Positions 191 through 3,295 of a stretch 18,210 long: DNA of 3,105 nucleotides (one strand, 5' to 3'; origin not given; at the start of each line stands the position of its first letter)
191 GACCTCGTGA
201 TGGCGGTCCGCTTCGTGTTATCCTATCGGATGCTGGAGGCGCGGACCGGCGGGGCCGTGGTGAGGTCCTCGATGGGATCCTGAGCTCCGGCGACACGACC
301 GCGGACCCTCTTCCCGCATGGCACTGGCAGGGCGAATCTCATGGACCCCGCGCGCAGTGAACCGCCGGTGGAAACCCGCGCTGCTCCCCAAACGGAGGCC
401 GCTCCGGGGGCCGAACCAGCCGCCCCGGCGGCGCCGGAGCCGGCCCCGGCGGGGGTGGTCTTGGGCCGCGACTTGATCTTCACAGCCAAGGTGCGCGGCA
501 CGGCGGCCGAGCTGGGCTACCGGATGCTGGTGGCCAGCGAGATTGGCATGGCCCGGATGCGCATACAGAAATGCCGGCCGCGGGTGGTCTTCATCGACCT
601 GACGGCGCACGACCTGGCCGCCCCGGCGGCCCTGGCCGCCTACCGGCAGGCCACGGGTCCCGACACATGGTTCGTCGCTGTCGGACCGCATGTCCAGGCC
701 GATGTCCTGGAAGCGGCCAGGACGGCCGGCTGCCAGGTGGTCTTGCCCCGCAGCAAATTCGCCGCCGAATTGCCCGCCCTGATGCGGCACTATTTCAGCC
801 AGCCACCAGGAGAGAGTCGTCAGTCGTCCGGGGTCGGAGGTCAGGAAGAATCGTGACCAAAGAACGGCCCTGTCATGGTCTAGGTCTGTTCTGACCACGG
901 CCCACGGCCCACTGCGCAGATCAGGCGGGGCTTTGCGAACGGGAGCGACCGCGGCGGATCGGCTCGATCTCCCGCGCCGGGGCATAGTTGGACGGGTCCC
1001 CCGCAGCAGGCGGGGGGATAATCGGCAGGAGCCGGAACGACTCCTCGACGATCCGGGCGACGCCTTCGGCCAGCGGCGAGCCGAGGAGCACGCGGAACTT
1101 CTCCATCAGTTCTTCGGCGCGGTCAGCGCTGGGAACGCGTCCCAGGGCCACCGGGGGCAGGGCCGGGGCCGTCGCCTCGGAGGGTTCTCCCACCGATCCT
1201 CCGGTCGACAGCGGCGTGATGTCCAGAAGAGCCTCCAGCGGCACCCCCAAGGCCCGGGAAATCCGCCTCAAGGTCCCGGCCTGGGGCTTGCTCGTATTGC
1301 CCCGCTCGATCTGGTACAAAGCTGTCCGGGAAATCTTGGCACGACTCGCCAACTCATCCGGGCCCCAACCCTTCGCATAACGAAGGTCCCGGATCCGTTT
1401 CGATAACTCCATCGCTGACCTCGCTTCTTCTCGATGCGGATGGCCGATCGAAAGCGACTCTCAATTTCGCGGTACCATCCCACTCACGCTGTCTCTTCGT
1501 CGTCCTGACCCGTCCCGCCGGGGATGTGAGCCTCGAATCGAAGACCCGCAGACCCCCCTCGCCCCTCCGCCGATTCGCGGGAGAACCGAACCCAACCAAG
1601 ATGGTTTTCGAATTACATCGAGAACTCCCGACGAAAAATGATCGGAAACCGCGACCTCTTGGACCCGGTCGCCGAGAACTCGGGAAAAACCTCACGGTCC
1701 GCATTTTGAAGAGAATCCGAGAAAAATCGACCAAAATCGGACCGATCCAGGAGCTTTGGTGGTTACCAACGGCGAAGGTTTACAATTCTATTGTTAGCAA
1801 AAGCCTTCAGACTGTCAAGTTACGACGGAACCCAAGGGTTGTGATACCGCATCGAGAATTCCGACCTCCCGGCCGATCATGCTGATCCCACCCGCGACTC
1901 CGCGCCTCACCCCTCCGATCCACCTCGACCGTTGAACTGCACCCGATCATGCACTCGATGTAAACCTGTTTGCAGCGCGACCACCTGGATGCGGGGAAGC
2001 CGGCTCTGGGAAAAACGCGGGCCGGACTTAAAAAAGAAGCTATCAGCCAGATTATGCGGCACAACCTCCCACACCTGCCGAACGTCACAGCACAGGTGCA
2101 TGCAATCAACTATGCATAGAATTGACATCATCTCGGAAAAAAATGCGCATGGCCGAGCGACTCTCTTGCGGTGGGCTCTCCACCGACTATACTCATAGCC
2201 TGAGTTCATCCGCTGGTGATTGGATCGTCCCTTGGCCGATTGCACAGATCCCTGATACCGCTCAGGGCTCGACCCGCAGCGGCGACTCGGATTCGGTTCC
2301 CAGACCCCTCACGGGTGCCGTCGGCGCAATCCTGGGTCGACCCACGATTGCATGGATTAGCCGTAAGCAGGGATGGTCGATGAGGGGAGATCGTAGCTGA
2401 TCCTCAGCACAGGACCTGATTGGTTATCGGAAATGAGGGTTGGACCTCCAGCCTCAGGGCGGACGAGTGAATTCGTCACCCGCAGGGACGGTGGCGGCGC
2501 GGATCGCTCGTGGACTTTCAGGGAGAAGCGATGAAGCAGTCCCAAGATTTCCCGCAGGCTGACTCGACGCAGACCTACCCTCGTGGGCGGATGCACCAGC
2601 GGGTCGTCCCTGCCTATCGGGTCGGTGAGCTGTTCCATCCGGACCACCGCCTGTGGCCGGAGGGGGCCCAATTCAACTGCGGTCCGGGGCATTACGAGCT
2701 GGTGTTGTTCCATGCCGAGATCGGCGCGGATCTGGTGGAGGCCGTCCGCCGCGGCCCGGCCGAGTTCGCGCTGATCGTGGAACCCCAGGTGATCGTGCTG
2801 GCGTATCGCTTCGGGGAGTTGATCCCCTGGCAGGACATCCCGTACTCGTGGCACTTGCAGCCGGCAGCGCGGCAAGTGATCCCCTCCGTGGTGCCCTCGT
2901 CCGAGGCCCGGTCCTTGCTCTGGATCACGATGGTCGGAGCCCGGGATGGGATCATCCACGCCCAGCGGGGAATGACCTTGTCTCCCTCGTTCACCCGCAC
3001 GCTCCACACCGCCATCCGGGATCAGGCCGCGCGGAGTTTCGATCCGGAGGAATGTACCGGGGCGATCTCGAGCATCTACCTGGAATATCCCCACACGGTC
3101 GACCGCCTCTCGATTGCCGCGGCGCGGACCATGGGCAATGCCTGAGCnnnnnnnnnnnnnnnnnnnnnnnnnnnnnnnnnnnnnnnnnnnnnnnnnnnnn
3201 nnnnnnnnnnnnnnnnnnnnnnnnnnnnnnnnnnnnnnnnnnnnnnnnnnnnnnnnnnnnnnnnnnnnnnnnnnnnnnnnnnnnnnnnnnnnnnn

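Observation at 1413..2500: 1.1-kb low-GC, ORF-free island between the XRE regulator and the next gene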

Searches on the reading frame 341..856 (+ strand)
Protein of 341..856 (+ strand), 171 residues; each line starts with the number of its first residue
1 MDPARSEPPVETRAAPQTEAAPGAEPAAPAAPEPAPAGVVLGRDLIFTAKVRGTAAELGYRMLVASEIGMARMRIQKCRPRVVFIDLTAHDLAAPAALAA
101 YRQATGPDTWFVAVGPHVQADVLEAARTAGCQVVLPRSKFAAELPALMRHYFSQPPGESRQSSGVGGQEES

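Call 56: search_protein_families(library=ncbifam, proteins=[window:341-856:+], max_evalue=0.1)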
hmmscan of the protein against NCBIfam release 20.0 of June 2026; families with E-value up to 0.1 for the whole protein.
window:341-856:+ (171 aa): 1 family
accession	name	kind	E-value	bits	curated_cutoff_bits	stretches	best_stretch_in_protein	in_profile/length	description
NF001273.0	PRK00230.1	equivalog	0.089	12.1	193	0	56-129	33-103/233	orotidine-5'-phosphate decarboxylase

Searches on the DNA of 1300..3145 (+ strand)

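Call 10: search_rna_families(source=window, start=1300, end=2650, threshold=evalue, max_evalue=10)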
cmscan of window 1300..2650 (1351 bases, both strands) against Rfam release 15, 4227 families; matches with E-value up to 10: 1.
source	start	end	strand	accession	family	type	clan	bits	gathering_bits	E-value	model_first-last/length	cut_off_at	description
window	1589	1646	+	RF01933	bxd_5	Gene; lncRNA;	-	13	50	3.9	1-57/57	no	Bithoraxoid conserved region 5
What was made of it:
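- On Known structured RNA families (Rfam 15): The only hit with E below 10 in 1300-2650 is a fly lncRNA model at 13 bits against a threshold of 50 (call 10).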

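Call 71: search_rna_families(sources=[L073, L074, L075, L006, L010, L030, L038, L025, L036, L011, L013, L033], threshold=gathering)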
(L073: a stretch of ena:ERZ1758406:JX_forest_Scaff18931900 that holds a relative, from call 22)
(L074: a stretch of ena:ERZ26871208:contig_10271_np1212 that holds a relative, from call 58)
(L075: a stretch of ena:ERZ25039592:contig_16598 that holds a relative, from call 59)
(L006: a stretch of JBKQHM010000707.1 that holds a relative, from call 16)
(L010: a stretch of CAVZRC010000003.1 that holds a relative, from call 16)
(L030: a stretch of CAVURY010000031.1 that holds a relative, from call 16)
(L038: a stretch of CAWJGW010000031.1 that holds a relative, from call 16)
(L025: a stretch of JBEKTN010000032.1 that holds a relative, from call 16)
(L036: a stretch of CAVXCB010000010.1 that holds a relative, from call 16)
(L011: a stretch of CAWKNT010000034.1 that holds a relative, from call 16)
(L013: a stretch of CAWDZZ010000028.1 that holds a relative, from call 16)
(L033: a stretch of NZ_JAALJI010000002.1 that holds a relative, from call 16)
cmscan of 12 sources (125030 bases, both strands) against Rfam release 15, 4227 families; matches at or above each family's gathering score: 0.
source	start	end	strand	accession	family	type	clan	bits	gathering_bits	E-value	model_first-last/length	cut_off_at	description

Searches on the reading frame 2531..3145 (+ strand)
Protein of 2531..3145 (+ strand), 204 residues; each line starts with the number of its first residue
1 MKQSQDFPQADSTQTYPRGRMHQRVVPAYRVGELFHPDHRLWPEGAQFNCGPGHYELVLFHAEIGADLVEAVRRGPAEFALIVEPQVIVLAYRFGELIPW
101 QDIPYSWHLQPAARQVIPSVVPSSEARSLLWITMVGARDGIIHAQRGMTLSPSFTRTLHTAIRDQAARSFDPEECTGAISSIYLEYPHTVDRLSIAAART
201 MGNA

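Call 7: search_protein_families(library=pfam, proteins=[window:2531-3145:+], max_evalue=0.01)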
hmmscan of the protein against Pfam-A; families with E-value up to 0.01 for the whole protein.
window:2531-3145:+ (204 aa): 0 families

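Call 14: find_homologous_proteins(query=window:2531-3145:+)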
Query window:2531-3145:+ (204 aa): 253 proteins with E <= 0.001 among 630 candidates; the best 120 are listed.
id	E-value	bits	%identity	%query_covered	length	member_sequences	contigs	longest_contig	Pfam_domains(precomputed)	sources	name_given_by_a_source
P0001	1.3e-134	464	100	100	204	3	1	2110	-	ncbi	-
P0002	2.6e-111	388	85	100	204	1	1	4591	-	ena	-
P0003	2.6e-106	372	82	100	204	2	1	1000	-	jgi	jgi:hypothetical protein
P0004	1.7e-104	366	80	100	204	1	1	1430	-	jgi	jgi:hypothetical protein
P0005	4.7e-104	365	81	100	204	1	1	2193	-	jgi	jgi:hypothetical protein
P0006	7.1e-103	361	87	90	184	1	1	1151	-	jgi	jgi:hypothetical protein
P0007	1.3e-102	360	80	100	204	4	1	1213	-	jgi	jgi:hypothetical protein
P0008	5.7e-102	358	79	100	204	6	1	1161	-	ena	-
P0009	6.9e-100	351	81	95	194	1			-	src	-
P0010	1.3e-92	327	74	100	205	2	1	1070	-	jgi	-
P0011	1.5e-82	294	67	100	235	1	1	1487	-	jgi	jgi:hypothetical protein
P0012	1.9e-80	287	67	100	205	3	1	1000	-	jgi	-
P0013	2.3e-80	287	72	86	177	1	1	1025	-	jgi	jgi:hypothetical protein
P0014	4.8e-80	286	68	100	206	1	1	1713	-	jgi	jgi:hypothetical protein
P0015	6.3e-80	286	67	100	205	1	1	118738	-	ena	-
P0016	4.5e-79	283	65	100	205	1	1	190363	-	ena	-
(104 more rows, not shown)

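Call 16: find_related_loci(query=A1, collection=genome_contigs, flank=6000)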
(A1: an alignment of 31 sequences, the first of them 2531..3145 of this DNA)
Query A1 (204 aa) in genome_contigs; peptide patterns used: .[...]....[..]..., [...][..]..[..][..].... (x = any residue, [..] = any of these).
40 stretches matched a pattern; 34 encode a relative of the query (tblastn E <= 1e-3); 34 distinct loci.
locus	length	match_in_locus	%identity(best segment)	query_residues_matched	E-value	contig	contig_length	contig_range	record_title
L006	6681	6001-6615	62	1-204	1e-80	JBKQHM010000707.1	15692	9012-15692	MAG: Isosphaeraceae bacterium isolate SEr2D2E2F__bin_107 SEr2D2E2F_000000275547, whole genome shotgun sequence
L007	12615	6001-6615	62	1-204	4e-80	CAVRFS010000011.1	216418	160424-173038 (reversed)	MAG: uncultured Planctomycetota bacterium isolate MFD04463.bin.2.108 genome assembly, contig: contig_174, whole genome s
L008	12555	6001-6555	66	20-204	7e-80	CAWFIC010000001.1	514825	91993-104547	MAG: uncultured Planctomycetota bacterium isolate MFD02579.bin.2.73 genome assembly, contig: contig_13617, whole genome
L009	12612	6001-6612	62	1-203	2e-79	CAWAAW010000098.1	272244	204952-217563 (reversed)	MAG: uncultured Planctomycetota bacterium isolate MFD01716.bin.2.43 genome assembly, contig: contig_9437, whole genome s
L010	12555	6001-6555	67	20-204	2e-79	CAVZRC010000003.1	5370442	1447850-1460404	MAG: uncultured Planctomycetota bacterium isolate MFD09671.bin.2.109 genome assembly, contig: contig_1962, whole genome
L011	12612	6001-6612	58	1-203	2e-74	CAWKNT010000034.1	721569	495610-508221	MAG: uncultured Isosphaeraceae bacterium isolate MFD04434.bin.2.10 genome assembly, contig: contig_4387, whole genome sh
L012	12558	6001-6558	63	19-204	1e-73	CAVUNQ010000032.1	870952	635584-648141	MAG: uncultured Planctomycetota bacterium isolate MFD02579.bin.2.36 genome assembly, contig: contig_8169, whole genome s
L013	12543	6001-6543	62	23-203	7e-71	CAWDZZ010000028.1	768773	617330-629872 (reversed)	MAG: uncultured Isosphaeraceae bacterium isolate MFD05521.bin.2.25 genome assembly, contig: contig_73084, whole genome s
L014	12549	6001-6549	62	25-203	8e-71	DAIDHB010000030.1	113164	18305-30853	MAG TPA_asm: Planctomycetales bacterium isolate clean336 k141_1283688, whole genome shotgun sequence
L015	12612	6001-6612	58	1-203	1e-69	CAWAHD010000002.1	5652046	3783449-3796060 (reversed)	MAG: uncultured Isosphaeraceae bacterium isolate MFD02248.bin.2.64 genome assembly, contig: contig_17005, whole genome s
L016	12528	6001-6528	61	29-204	4e-68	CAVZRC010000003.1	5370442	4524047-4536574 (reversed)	MAG: uncultured Planctomycetota bacterium isolate MFD09671.bin.2.109 genome assembly, contig: contig_1962, whole genome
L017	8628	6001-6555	59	20-204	9e-68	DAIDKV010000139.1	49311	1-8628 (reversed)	MAG TPA_asm: Planctomycetales bacterium isolate clean412 k141_809070, whole genome shotgun sequence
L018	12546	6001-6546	63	22-203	2e-71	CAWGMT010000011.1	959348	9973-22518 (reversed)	MAG: uncultured Isosphaeraceae bacterium isolate MFD09567.bin.2.2 genome assembly, contig: contig_234, whole genome shot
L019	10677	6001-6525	62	29-203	6e-67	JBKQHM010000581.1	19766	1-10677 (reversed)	MAG: Isosphaeraceae bacterium isolate SEr2D2E2F__bin_107 SEr2D2E2F_000000219864, whole genome shotgun sequence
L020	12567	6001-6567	56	1-188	2e-66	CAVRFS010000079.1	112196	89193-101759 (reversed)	MAG: uncultured Planctomycetota bacterium isolate MFD04463.bin.2.108 genome assembly, contig: contig_56185, whole genome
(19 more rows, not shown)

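Call 21: find_related_loci(query=A2, collection=metagenome_contigs, flank=3500)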
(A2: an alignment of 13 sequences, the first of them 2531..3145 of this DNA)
Query A2 (204 aa) in metagenome_contigs; peptide patterns used: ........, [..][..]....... (x = any residue, [..] = any of these).
58 stretches matched a pattern; 33 encode a relative of the query (tblastn E <= 1e-3); 33 distinct loci.
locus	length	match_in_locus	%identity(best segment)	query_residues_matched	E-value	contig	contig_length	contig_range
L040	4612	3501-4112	100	1-204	2e-139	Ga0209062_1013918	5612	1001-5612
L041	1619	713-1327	73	1-204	1e-101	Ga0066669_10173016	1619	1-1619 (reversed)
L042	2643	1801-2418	65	1-204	3e-83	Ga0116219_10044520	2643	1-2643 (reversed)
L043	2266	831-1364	64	26-203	1e-76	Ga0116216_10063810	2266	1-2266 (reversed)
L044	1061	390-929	63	24-203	4e-79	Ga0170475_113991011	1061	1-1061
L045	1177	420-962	63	23-203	3e-78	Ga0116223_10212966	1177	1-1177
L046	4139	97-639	59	23-203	4e-69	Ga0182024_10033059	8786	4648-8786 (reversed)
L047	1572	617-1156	60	25-204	1e-69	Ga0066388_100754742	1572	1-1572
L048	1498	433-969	55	25-203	5e-68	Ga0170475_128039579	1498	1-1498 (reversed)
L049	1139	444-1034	54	6-203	4e-68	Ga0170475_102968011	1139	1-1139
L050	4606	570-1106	56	25-203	6e-62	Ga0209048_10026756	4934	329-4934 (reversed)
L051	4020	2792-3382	51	6-203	4e-61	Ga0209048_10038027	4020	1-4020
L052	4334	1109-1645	54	25-203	2e-60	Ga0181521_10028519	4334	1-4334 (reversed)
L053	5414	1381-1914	54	26-203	2e-60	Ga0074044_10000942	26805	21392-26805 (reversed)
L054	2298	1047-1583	54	25-203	4e-61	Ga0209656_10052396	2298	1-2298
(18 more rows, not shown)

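Call 22: find_encoding_contigs(protein=P0002, flank=5000, max_places=3)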
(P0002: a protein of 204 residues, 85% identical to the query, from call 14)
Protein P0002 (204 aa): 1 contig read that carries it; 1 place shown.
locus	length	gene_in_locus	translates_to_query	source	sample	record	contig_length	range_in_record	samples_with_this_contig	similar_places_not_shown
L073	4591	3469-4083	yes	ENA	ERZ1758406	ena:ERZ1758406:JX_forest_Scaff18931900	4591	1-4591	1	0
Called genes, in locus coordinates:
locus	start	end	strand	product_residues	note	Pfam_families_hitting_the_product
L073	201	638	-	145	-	PF01582:TIR, PF13676:TIR_2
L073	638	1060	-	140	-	PF01582:TIR, PF13676:TIR_2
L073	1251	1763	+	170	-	-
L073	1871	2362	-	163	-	PF12844:HTH_19, PF13560:HTH_31, PF01381:HTH_3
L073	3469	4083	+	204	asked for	-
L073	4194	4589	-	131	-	?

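Call 23: find_encoding_contigs(protein=P0005, flank=5000, max_places=3)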
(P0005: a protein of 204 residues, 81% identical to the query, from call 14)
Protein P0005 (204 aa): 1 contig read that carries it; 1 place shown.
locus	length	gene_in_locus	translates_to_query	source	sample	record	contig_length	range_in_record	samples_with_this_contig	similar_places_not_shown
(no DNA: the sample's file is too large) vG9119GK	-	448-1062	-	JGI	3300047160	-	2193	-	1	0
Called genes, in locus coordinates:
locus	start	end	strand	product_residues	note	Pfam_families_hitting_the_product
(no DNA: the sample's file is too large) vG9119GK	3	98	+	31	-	?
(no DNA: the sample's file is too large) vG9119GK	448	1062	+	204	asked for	-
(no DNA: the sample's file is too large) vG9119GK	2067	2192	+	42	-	?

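Call 24: find_encoding_contigs(protein=P0004, flank=5000, max_places=3)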
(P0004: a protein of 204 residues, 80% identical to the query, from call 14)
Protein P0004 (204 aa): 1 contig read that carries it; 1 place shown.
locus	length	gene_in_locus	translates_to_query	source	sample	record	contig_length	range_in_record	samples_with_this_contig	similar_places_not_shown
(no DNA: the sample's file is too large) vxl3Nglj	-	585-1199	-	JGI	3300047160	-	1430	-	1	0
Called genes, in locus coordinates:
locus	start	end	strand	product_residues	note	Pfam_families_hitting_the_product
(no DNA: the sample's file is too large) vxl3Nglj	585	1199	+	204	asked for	-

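Call 54: predict_structure(alignment_id=A1)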
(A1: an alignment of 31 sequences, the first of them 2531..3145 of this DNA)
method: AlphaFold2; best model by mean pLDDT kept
length: 204 residues; sequences in the alignment: 31
mean_pLDDT: 42.7   pTM: 0.46
mean pLDDT of the five models: 42.7, 42.4, 39.3, 38.2, 37.8
residues with pLDDT >= 90: 0; 70-90: 7; 50-70: 58; < 50: 139
segments of 3 or more residues with pLDDT < 50: 1-116, 134-146, 200-204
pLDDT, mean of each block of 10 residues (from residue 1): 28 27 26 34 35 32 40 31 30 30 40 50 54 41 49 68 65 53 65 55 40
secondary structure, 60 per line:
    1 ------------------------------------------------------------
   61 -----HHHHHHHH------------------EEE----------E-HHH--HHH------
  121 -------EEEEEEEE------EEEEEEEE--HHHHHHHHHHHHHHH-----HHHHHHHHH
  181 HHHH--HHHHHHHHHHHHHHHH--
elements in order: H66-73 E92-94 E128-135 E142-149 H152-166 H172-184 H187-202
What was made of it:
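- Tried and rejected: AlphaFold2 of P205 from 31 sequences: pLDDT 42.7, too poor for a fold search (call 54).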

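Call 55: search_solved_structures(query=A1, max_evalue=1)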
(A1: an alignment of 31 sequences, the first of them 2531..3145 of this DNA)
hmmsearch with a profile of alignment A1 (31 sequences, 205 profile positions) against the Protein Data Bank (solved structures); distinct sequences matched with E-value up to 1: 7.
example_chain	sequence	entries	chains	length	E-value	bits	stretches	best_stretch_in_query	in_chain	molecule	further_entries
4imm_A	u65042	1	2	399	0.16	14.5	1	123-189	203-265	Outer membrane assembly lipoprotein YfgL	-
9ofs_A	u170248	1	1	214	0.17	14.4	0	21-59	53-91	Immunoglobulin heavy constant alpha 2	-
7ttz_B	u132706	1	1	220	0.19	14.2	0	20-59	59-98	IgA Fc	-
6ue8_A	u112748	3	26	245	0.23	14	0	21-59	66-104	Immunoglobulin heavy constant alpha 2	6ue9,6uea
9ec7_A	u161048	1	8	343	0.37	13.3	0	28-73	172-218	Immunoglobulin heavy chain alpha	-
9ov2_A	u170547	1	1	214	0.58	12.7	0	21-59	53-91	IGA2M1 FC FRAGMENT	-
7ttz_A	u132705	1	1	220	0.88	12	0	20-59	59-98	IgA Fc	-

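Call 56: search_protein_families(library=ncbifam, proteins=[window:2531-3145:+], max_evalue=0.1)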
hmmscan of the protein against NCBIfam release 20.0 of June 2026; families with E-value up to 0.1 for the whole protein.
window:2531-3145:+ (204 aa): 0 families
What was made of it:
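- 2531..3145 (+): P205: conserved 204-aa protein of unknown function, right flank of the gap. No match in Pfam, NCBIfam or PDB (calls 7, 55, 56).
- Tried and rejected: PDB profile search and NCBIfam for P205: nothing (calls 55, 56).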

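Call 58: find_encoding_contigs(protein=P0015, flank=3000, max_places=2)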
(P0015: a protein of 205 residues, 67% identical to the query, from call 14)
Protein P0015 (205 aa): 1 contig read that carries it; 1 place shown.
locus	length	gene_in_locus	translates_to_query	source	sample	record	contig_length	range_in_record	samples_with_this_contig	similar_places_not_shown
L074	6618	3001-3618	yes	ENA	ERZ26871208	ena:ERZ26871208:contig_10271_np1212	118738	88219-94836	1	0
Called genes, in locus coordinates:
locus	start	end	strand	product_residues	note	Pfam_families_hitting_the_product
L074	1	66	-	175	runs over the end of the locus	PF04978:MST (weak), PF12867:DinB_2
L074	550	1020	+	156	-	-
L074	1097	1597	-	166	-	PF12844:HTH_19, PF13560:HTH_31, PF01381:HTH_3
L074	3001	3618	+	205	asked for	-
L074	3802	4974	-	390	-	PF13439:Glyco_transf_4, PF13579:Glyco_trans_4_4, PF00534:Glycos_transf_1, PF13692:Glyco_trans_1_4, PF13524:Glyco_trans_1_2 (faint)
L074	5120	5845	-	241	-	PF00702:Hydrolase, PF12710:HAD (faint), PF13419:HAD_2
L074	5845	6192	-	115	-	PF00543:P-II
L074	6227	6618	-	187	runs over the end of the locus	PF05685:Uma2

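Call 59: find_encoding_contigs(protein=P0016, flank=3000, max_places=2)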
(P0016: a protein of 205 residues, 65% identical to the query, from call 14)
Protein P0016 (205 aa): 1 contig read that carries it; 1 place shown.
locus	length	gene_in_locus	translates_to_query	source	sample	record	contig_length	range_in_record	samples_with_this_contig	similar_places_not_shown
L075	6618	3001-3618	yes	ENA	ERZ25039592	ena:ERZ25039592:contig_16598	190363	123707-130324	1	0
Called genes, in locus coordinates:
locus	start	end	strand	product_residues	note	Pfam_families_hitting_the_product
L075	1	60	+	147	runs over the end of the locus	-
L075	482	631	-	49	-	-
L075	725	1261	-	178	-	PF12844:HTH_19, PF13560:HTH_31, PF01381:HTH_3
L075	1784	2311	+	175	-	-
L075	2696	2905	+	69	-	-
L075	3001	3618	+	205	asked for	-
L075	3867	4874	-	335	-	PF13439:Glyco_transf_4, PF13579:Glyco_trans_4_4, PF00534:Glycos_transf_1, PF13692:Glyco_trans_1_4, PF13524:Glyco_trans_1_2 (weak)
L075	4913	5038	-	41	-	-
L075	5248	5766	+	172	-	-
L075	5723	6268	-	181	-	PF13432:TPR_16 (faint), PF14559:TPR_19 (faint)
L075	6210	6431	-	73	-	-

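Call 60: find_encoding_contigs(protein=P0014, flank=3000, max_places=2)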
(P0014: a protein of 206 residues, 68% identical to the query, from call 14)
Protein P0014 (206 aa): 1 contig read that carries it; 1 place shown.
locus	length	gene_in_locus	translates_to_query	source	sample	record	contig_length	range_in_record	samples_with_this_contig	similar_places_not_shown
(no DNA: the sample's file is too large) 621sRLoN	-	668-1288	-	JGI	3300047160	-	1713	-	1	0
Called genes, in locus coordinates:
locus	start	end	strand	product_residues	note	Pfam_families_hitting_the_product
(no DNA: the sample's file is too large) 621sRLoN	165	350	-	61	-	-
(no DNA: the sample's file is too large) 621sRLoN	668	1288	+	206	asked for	-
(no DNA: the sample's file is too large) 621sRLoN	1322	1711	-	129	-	?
